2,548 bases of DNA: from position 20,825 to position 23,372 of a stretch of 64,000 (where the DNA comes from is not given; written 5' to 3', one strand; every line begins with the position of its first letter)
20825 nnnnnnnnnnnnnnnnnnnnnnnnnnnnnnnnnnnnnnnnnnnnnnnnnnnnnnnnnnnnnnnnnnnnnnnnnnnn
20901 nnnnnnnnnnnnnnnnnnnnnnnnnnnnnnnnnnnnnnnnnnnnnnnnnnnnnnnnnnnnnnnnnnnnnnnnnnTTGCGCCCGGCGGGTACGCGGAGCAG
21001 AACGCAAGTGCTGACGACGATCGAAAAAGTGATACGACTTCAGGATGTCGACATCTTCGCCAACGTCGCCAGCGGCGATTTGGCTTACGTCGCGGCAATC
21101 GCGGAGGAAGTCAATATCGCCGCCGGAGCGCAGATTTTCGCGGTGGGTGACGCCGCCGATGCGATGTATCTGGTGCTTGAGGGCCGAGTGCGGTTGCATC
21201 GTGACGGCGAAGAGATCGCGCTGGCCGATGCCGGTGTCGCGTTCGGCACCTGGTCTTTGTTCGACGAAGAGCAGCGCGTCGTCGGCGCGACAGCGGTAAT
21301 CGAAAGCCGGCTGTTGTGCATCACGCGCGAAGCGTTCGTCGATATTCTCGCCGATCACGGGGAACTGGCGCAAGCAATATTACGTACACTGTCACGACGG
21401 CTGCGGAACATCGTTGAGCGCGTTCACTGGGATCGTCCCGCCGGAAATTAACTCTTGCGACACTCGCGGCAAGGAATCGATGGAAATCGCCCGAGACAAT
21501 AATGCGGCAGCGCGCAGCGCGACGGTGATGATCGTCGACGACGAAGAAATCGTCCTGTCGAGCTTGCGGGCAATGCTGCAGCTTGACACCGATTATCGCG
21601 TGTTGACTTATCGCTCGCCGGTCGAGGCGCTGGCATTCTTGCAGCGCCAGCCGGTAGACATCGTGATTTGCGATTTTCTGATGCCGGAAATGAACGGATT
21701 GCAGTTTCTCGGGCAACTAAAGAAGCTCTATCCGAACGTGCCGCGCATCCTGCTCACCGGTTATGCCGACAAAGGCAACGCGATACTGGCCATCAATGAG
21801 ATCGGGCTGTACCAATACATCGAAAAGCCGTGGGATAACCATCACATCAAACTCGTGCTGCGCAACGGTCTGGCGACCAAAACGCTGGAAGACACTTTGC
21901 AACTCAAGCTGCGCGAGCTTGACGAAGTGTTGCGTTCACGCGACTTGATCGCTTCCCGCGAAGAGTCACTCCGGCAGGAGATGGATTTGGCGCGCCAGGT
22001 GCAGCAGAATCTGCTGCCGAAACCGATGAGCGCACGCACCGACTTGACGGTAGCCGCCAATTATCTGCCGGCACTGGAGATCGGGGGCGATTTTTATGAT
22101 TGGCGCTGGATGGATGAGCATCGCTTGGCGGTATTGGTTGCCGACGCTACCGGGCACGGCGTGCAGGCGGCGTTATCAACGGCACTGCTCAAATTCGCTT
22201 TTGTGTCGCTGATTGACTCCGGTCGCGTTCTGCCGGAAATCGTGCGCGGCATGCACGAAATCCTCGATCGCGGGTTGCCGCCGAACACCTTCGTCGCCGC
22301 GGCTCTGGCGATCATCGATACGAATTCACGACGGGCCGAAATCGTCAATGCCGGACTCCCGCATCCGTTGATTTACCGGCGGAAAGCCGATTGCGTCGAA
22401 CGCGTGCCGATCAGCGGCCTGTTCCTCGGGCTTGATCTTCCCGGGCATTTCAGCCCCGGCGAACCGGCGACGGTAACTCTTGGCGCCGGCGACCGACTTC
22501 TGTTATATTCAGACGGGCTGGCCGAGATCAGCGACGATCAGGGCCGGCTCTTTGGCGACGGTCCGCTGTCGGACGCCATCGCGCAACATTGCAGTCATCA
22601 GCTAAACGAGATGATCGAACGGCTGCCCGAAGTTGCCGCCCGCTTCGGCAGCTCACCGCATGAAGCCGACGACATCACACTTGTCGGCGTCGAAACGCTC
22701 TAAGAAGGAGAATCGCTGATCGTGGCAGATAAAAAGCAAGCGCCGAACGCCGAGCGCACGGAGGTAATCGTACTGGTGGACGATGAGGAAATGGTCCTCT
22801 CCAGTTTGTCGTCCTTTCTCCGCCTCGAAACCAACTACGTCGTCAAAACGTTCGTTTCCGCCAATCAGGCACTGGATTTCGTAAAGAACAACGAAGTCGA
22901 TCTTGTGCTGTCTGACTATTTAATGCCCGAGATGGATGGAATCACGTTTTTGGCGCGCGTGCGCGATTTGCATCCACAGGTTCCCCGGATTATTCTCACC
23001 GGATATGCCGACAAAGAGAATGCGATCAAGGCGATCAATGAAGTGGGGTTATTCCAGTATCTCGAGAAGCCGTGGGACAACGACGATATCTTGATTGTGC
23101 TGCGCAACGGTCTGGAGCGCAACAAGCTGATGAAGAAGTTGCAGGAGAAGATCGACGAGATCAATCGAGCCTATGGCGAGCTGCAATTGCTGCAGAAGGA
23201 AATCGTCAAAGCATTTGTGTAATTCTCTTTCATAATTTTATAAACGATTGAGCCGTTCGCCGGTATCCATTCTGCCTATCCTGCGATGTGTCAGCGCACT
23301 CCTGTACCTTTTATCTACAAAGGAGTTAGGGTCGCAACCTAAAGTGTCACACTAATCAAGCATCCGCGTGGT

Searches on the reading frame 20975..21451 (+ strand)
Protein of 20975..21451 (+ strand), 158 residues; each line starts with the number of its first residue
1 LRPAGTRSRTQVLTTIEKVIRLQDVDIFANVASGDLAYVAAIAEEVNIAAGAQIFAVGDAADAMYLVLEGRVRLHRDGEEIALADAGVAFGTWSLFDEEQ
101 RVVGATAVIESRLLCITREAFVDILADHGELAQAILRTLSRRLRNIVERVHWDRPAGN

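Call 12: search_protein_families(library=pfam, proteins=[window:20975-21451:+])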
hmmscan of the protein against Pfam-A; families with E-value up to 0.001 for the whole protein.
window:20975-21451:+ (158 aa): 1 family
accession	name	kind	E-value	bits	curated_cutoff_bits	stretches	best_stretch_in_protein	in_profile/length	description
PF00027.35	cNMP_binding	-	1.5e-15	57.3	27.5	1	46-128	2-89/89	Cyclic nucleotide-binding domain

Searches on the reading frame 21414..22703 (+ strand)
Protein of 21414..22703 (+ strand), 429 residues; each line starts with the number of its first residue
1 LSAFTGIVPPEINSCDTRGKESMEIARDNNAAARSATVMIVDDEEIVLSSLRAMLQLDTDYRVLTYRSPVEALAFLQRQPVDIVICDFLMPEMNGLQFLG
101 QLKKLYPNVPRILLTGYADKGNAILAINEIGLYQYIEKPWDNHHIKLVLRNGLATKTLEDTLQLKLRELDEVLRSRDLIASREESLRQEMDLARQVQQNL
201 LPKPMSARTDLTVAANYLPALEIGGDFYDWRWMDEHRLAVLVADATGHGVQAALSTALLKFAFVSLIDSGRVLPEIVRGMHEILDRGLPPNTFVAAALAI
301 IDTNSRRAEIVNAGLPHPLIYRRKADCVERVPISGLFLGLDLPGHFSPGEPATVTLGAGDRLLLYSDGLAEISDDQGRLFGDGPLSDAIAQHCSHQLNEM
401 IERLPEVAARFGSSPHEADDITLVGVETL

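Call 12: search_protein_families(library=pfam, proteins=[window:21414-22703:+])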
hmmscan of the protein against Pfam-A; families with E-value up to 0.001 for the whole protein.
window:21414-22703:+ (429 aa): 2 families
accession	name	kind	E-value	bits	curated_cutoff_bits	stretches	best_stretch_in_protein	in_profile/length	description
PF07228.17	SpoIIE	-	2.2e-37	129.3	25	1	234-427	1-190/192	Stage II sporulation protein E (SpoIIE)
PF00072.30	Response_reg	-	1.7e-24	86.5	30.2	1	38-147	1-108/111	Response regulator receiver domain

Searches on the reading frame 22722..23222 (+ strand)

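Call 12: search_protein_families(library=pfam, proteins=[window:22722-23222:+])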
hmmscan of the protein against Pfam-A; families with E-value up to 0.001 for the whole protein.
window:22722-23222:+ (166 aa): 1 family
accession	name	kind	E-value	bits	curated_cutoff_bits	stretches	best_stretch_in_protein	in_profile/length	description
PF00072.30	Response_reg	-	2.5e-27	95.7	30.2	1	16-125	1-108/111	Response regulator receiver domain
